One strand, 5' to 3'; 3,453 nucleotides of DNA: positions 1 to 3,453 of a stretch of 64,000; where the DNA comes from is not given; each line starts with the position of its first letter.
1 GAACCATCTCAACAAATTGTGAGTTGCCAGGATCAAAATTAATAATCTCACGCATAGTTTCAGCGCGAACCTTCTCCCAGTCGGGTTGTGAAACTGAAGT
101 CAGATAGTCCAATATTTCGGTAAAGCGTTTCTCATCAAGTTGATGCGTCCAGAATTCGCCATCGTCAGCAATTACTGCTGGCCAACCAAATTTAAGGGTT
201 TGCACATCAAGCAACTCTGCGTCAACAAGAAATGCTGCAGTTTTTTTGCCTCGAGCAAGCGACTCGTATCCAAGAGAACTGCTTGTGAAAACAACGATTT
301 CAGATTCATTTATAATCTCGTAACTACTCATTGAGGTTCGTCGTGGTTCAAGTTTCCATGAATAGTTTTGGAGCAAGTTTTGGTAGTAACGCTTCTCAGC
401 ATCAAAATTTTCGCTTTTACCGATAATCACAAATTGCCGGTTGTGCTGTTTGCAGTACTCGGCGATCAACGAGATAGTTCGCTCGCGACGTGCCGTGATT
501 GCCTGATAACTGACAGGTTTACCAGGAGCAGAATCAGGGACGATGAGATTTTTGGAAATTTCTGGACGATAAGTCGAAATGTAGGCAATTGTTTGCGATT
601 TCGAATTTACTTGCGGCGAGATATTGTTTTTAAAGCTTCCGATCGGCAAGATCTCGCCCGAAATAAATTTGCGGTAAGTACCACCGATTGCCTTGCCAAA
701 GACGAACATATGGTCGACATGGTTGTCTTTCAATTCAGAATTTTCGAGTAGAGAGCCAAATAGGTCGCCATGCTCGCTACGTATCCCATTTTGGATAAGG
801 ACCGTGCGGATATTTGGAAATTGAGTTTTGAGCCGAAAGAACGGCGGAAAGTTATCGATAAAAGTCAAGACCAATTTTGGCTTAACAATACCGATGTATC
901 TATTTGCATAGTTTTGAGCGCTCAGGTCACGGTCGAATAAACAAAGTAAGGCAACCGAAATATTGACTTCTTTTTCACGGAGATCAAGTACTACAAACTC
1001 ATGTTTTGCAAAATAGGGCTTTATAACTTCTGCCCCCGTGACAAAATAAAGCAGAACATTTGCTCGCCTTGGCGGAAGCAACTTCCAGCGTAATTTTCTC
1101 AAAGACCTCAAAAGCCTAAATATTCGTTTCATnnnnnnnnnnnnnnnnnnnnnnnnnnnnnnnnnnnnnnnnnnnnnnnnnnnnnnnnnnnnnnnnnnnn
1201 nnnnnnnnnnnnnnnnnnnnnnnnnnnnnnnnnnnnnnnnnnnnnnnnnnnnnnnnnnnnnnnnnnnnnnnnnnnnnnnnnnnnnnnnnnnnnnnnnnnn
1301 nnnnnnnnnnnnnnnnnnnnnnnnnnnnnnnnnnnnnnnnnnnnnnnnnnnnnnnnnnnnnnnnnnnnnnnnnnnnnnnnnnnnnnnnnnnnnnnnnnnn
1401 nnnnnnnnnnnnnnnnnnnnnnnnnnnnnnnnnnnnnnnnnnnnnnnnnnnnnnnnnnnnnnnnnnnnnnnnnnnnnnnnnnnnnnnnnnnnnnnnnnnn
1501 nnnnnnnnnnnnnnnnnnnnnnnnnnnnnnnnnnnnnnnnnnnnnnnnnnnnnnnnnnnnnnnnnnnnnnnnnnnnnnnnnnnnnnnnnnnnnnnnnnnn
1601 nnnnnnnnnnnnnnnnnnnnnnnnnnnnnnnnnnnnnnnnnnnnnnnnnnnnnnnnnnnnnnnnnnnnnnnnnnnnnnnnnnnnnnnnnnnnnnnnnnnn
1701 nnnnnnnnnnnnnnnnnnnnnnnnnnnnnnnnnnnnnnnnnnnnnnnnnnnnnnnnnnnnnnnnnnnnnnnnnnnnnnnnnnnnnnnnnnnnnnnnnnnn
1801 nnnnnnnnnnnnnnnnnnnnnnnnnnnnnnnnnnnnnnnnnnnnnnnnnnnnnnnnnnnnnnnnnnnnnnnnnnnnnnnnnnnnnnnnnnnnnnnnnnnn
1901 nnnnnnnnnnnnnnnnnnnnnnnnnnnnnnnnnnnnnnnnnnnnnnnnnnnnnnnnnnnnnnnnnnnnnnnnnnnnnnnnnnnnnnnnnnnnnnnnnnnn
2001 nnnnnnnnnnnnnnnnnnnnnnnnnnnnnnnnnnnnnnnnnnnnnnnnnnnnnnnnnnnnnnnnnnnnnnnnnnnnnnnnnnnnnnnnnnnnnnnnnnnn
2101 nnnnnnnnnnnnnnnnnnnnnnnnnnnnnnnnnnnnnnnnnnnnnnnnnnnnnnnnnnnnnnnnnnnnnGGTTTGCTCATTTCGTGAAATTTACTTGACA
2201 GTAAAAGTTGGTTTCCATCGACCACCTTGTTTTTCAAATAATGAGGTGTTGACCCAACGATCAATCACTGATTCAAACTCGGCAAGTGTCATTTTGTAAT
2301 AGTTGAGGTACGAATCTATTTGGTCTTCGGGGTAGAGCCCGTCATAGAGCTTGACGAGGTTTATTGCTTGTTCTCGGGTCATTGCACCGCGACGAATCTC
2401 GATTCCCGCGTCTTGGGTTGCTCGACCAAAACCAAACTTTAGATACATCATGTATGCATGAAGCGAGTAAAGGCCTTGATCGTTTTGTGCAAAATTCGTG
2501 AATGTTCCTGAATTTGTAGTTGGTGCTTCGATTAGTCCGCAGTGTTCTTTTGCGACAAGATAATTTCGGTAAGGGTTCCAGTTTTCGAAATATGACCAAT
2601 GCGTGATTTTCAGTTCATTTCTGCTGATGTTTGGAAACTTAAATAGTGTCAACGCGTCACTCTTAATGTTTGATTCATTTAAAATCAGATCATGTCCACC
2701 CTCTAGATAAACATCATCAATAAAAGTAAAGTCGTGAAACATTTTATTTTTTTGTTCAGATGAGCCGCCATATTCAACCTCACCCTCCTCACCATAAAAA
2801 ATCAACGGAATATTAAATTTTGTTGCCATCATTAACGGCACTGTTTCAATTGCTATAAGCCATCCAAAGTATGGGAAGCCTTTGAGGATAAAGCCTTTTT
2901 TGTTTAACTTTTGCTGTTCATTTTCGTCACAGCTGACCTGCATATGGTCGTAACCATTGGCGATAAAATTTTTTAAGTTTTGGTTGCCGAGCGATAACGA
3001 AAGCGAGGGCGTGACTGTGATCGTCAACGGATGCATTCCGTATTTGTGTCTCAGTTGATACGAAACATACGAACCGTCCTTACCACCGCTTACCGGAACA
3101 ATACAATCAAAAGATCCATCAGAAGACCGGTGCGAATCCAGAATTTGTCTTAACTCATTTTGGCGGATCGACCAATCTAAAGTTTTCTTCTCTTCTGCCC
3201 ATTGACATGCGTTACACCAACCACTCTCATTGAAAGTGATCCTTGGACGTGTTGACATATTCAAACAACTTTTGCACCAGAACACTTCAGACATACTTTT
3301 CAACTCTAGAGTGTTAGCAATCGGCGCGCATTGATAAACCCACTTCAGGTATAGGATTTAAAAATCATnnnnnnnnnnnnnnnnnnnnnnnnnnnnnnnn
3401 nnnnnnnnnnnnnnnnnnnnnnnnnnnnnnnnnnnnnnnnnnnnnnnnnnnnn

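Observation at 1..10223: Segmentally duplicated cassette (amidotransferase / sulfotransferase-like / GT-B-like) with a 48-nt exact repeat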

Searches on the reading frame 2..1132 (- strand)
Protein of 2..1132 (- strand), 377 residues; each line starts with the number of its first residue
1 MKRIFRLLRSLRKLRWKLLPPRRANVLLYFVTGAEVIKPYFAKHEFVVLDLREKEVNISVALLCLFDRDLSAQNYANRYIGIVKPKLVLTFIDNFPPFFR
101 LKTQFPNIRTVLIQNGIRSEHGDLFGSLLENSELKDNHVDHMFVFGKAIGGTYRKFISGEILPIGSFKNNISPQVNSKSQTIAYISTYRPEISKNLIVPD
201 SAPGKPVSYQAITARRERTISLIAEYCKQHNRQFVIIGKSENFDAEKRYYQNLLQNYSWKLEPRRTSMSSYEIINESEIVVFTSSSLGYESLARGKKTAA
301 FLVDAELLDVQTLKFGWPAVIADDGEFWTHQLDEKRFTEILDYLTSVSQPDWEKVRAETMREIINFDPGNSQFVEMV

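Call 6: search_protein_families(library=pfam, proteins=[window:2-1132:-])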
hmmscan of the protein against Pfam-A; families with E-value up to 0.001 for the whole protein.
window:2-1132:- (377 aa): 0 families

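Call 7: search_protein_families(library=ncbifam, proteins=[window:2-1132:-])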
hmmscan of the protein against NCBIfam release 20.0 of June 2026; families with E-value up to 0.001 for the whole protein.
window:2-1132:- (377 aa): 1 family
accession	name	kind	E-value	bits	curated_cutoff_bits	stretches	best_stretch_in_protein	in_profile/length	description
TIGR04441.1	lept_O_ant_chp1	subfamily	7e-101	337.8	150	1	15-376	8-368/373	LA_1612 family putative O-antigen biosynthesis protein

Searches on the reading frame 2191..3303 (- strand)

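Call 6: search_protein_families(library=pfam, proteins=[window:2191-3303:-])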
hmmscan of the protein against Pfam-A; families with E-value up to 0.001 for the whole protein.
window:2191-3303:- (370 aa): 0 families

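Call 7: search_protein_families(library=ncbifam, proteins=[window:2191-3303:-])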
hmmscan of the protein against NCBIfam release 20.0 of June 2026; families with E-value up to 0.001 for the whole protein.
window:2191-3303:- (370 aa): 1 family
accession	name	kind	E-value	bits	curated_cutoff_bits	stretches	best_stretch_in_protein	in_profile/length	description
TIGR03573.1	WbuX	subfamily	1.8e-97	326.9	203.2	1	9-347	3-343/344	N-acetyl sugar amidotransferase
